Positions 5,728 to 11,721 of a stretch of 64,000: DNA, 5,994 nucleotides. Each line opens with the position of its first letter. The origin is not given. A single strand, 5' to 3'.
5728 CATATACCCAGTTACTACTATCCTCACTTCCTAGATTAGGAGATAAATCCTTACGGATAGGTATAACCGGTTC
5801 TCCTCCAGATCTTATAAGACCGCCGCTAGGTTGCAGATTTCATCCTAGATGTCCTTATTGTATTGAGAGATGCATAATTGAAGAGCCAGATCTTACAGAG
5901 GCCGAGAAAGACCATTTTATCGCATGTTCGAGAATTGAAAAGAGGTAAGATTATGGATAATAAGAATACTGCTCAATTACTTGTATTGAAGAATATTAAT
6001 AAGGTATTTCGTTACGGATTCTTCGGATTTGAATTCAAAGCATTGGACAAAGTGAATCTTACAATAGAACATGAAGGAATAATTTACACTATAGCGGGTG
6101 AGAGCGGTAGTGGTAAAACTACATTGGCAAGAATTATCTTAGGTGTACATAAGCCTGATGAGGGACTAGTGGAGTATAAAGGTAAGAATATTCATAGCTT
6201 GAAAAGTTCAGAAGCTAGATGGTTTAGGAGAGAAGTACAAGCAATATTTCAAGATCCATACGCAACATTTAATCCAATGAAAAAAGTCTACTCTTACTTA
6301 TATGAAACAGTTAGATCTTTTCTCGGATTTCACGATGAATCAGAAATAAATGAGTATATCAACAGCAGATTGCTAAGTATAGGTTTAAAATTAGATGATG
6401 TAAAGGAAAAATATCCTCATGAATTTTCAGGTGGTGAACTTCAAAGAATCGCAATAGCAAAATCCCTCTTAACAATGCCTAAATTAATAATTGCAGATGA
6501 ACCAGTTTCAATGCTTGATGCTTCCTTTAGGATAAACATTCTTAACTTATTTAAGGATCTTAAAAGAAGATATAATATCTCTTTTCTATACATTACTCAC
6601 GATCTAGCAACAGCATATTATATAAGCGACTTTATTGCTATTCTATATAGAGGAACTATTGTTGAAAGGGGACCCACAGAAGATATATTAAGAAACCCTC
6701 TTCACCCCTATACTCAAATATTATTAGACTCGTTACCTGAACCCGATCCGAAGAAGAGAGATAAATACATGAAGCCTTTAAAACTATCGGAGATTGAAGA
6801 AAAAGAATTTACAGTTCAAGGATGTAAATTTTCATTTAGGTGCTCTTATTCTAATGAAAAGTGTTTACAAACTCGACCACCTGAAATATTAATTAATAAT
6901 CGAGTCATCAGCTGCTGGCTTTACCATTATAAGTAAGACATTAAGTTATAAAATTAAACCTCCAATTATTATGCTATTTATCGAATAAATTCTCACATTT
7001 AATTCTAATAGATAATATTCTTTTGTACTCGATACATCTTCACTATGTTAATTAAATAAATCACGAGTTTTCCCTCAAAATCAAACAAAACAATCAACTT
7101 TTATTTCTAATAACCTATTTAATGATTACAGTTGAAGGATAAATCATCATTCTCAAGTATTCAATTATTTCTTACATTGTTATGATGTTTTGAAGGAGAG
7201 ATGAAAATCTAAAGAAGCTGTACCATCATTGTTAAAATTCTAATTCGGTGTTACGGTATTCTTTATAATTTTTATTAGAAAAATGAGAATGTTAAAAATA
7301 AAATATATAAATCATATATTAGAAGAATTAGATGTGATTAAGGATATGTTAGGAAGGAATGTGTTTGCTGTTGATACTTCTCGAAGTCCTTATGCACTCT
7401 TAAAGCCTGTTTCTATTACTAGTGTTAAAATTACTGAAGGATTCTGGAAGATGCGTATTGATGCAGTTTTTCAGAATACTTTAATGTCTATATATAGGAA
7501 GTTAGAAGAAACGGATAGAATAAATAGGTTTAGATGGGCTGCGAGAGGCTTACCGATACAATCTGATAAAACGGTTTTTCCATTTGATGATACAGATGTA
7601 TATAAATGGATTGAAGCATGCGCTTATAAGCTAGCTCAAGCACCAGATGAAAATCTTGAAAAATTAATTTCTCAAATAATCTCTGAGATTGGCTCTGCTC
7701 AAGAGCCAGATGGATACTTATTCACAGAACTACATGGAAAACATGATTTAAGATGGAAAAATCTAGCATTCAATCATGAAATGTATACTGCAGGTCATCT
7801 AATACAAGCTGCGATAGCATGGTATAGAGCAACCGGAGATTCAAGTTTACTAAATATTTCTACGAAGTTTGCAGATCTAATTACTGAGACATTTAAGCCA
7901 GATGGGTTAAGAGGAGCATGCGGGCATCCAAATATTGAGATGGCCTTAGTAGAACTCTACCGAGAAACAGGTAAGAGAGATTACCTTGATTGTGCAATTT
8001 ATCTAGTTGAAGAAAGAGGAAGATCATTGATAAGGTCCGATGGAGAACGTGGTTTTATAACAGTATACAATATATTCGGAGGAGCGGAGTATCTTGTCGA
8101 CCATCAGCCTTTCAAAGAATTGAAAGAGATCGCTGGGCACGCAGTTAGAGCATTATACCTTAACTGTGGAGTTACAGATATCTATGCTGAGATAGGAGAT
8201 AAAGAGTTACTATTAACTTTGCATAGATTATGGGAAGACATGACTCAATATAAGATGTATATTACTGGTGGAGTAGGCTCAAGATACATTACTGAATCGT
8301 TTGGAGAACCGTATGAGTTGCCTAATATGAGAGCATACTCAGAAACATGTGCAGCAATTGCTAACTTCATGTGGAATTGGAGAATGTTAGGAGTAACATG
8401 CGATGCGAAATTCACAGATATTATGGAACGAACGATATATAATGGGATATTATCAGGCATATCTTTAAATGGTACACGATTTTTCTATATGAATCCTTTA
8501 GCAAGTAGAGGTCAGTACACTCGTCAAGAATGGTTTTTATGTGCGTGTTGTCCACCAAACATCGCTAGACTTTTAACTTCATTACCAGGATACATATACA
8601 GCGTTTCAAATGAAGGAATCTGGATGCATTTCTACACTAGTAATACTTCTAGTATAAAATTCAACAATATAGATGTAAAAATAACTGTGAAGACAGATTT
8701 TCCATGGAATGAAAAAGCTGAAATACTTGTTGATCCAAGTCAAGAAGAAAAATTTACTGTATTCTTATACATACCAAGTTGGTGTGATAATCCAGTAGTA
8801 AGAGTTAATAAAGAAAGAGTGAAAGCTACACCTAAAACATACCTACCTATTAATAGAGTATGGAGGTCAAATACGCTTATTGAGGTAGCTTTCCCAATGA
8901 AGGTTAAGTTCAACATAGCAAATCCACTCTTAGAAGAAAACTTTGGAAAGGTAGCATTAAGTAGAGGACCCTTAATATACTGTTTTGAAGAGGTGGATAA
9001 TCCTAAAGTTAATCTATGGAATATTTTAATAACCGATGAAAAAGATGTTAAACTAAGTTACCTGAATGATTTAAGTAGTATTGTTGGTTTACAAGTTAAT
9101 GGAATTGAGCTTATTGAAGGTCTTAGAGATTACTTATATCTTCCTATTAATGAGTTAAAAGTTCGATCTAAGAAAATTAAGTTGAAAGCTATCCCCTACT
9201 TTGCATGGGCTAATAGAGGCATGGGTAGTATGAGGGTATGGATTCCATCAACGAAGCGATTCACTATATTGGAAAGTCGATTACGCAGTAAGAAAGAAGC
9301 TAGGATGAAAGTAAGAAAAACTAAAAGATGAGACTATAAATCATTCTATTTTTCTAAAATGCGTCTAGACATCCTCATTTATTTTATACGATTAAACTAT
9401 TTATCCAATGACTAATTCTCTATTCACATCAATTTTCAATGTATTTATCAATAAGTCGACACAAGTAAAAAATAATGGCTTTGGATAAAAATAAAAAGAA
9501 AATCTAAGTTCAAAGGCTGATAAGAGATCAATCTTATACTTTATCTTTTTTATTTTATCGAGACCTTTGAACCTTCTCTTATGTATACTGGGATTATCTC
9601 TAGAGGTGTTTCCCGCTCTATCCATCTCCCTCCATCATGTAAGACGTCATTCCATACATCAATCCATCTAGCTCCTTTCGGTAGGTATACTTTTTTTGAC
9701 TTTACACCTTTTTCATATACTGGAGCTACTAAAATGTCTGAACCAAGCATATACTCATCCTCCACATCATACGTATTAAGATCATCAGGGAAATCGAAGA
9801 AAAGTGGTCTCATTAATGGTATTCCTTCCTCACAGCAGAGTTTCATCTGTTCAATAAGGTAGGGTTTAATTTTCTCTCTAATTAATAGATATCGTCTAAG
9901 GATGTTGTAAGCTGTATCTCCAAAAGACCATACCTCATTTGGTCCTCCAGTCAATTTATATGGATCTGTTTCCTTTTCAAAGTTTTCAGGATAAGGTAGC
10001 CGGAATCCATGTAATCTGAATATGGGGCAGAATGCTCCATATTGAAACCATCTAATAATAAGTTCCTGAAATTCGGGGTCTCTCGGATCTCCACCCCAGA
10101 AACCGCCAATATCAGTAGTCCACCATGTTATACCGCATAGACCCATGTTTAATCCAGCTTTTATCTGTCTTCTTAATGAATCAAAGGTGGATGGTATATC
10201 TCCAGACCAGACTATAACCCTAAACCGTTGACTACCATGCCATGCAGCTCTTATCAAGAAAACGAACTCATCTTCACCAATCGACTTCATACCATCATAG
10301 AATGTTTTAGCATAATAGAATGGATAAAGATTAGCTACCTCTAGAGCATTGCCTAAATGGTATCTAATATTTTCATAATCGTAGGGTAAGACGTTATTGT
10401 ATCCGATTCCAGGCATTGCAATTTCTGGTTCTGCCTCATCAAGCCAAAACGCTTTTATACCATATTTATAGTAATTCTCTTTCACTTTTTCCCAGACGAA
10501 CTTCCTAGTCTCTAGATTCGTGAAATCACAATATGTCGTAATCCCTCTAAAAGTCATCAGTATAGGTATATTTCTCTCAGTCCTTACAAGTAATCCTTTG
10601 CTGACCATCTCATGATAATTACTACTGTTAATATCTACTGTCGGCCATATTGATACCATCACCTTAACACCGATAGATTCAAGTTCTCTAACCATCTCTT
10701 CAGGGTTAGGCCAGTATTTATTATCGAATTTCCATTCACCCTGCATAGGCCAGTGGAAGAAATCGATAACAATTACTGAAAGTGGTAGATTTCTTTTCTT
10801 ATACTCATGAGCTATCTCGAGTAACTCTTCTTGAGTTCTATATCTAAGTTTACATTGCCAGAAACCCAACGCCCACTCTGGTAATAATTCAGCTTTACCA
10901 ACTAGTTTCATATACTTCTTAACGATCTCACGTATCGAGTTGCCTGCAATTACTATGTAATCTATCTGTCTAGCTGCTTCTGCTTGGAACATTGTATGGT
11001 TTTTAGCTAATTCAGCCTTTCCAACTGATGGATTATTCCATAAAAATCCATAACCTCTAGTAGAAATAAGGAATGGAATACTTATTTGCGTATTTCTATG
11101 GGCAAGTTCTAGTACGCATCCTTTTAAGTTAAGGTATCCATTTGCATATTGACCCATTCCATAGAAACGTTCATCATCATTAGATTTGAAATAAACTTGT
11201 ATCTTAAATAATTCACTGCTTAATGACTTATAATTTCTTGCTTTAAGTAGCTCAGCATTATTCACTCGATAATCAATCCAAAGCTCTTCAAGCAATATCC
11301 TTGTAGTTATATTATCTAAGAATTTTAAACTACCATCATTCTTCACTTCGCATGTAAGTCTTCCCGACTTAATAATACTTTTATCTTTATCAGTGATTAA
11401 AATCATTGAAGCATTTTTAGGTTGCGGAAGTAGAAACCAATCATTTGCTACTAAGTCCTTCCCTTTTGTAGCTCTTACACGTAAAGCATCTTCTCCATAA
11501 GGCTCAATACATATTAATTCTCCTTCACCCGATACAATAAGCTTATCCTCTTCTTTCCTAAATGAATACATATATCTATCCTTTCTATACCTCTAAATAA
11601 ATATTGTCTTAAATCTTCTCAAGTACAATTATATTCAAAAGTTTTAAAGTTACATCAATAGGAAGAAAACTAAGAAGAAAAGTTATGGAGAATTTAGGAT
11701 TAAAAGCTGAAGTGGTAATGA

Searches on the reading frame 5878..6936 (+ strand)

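Call 14: search_protein_families(library=pfam, proteins=[window:5878-6936:+], max_evalue=0.00001)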
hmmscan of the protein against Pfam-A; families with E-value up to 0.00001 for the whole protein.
window:5878-6936:+ (352 aa): 3 families
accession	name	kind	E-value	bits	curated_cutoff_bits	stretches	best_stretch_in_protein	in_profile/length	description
PF00005.33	ABC_tran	-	1.7e-27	97.1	25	1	56-210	1-136/137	ABC transporter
PF08352.17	oligo_HPY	-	2.3e-19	70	27.1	1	262-329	1-65/65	Oligopeptide/dipeptide transporter, C-terminal region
PF13304.12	AAA_21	-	6.7e-06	26.8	27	0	157-243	220-300/304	AAA domain, putative AbiEii toxin, Type IV TA system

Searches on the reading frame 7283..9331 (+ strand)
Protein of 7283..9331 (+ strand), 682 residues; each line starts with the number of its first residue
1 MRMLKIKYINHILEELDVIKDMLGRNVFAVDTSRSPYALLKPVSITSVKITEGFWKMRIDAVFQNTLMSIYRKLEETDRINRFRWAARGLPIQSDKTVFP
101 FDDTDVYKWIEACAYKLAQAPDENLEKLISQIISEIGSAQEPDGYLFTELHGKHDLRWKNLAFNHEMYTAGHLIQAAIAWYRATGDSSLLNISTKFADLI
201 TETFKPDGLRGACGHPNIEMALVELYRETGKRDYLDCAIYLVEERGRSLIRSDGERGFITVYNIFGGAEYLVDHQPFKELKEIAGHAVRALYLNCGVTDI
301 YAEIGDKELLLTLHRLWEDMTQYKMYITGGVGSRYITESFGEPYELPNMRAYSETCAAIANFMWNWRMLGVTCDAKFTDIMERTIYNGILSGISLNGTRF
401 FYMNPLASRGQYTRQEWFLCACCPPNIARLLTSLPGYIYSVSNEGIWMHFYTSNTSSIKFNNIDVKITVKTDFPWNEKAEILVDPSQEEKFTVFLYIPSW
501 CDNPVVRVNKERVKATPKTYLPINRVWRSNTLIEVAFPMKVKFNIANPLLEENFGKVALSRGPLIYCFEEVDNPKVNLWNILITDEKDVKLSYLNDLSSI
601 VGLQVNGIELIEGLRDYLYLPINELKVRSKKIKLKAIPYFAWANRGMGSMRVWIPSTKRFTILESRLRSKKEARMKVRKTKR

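Call 14: search_protein_families(library=pfam, proteins=[window:7283-9331:+], max_evalue=0.00001)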
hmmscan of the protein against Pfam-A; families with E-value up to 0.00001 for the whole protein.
window:7283-9331:+ (682 aa): 3 families
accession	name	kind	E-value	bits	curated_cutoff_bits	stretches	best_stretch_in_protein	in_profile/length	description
PF07944.18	Beta-AFase-like_GH127_cat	-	3e-103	346.1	24.9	1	47-435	1-375/376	Beta-L-arabinofuranosidase, GH127 catalytic domain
PF20737.2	Glyco_hydro127C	-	5.2e-24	84.2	23.7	1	541-655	1-71/71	Glycoside hydrolase family 127 C-terminal domain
PF20736.2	Glyco_hydro127M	-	1.9e-18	66.8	24.2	1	446-539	2-95/95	Beta-L-arabinofuranosidase, GH127 middle domain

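Call 64: search_protein_families(library=ncbifam, proteins=[window:7283-9331:+], max_evalue=1e-10)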
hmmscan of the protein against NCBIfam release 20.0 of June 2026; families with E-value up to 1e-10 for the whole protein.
window:7283-9331:+ (682 aa): 1 family
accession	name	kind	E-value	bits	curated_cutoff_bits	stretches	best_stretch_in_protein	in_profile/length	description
NF049879.1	AcerHdlse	equivalog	5.5e-151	504.2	950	1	30-655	8-656/657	aceric acid hydrolase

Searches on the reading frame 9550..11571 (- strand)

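Call 14: search_protein_families(library=pfam, proteins=[window:9550-11571:-], max_evalue=0.00001)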
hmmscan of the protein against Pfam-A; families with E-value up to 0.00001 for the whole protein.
window:9550-11571:- (673 aa): 3 families
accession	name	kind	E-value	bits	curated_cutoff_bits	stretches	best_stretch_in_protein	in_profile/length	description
PF01055.32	Glyco_hydro_31_2nd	-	4.2e-80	270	23.5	1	228-573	2-326/328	Glycosyl hydrolases family 31 TIM-barrel domain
PF21365.3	Glyco_hydro_31_3rd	-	9.2e-29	100.2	24.4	1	583-668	1-85/87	Glycosyl hydrolase family 31 C-terminal domain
PF13802.12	Gal_mutarotas_2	-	4.6e-11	43.8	27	1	20-182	2-179/184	Glycosyl hydrolase 31 N-terminal galactose mutarotase-like domain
